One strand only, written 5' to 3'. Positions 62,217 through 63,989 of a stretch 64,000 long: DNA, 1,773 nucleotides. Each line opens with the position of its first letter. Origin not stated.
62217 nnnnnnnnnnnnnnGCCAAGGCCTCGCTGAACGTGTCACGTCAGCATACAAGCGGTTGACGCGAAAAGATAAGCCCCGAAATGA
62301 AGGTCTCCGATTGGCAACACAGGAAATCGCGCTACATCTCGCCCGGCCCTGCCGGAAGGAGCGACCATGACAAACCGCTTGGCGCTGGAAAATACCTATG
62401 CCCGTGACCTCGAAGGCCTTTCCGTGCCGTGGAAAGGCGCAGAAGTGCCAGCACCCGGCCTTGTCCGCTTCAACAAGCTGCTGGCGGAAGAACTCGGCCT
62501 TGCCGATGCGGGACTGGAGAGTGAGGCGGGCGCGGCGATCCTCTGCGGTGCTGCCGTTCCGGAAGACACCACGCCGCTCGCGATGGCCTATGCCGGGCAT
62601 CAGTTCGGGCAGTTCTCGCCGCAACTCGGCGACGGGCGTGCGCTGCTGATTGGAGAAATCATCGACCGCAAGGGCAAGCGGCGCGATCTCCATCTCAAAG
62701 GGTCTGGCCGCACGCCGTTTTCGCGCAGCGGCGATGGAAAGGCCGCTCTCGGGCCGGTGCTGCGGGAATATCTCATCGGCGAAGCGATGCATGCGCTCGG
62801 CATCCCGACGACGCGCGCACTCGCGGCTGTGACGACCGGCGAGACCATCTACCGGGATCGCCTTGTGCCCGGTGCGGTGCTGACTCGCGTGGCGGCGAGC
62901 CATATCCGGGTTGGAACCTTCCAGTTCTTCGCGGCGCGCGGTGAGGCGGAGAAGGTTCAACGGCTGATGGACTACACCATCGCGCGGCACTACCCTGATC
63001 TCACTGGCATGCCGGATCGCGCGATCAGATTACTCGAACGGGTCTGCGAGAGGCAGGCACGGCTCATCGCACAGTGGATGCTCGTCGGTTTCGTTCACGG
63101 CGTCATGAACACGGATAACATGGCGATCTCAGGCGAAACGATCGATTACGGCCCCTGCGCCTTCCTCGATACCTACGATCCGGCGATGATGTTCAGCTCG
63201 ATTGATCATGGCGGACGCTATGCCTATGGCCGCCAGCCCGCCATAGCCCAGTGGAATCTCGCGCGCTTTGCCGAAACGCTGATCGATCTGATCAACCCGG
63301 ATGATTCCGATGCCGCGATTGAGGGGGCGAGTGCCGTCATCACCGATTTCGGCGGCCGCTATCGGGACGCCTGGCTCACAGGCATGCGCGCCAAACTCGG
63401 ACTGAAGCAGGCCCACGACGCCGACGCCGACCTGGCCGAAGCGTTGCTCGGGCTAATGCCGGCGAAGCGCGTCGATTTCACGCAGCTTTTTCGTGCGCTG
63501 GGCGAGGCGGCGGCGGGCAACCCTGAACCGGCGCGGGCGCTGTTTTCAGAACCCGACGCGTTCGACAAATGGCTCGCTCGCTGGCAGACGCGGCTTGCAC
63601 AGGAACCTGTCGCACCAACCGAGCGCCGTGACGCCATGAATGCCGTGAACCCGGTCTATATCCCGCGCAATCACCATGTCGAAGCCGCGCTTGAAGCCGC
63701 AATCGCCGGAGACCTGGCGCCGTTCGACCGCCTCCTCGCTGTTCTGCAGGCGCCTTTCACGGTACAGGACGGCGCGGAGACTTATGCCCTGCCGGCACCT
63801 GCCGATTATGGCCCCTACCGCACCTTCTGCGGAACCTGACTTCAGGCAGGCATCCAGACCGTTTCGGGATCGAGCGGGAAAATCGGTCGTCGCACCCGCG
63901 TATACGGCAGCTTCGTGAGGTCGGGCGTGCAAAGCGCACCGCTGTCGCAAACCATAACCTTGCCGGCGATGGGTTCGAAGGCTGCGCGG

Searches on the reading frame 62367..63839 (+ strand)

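Call 6: search_protein_families(library=pfam, proteins=[window:62367-63839:+])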
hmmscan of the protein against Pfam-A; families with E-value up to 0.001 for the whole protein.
window:62367-63839:+ (490 aa): 1 family
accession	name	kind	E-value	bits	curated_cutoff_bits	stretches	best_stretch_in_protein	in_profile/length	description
PF02696.19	SelO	-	1.4e-117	393.8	22.8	1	24-460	24-465/466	Protein adenylyltransferase SelO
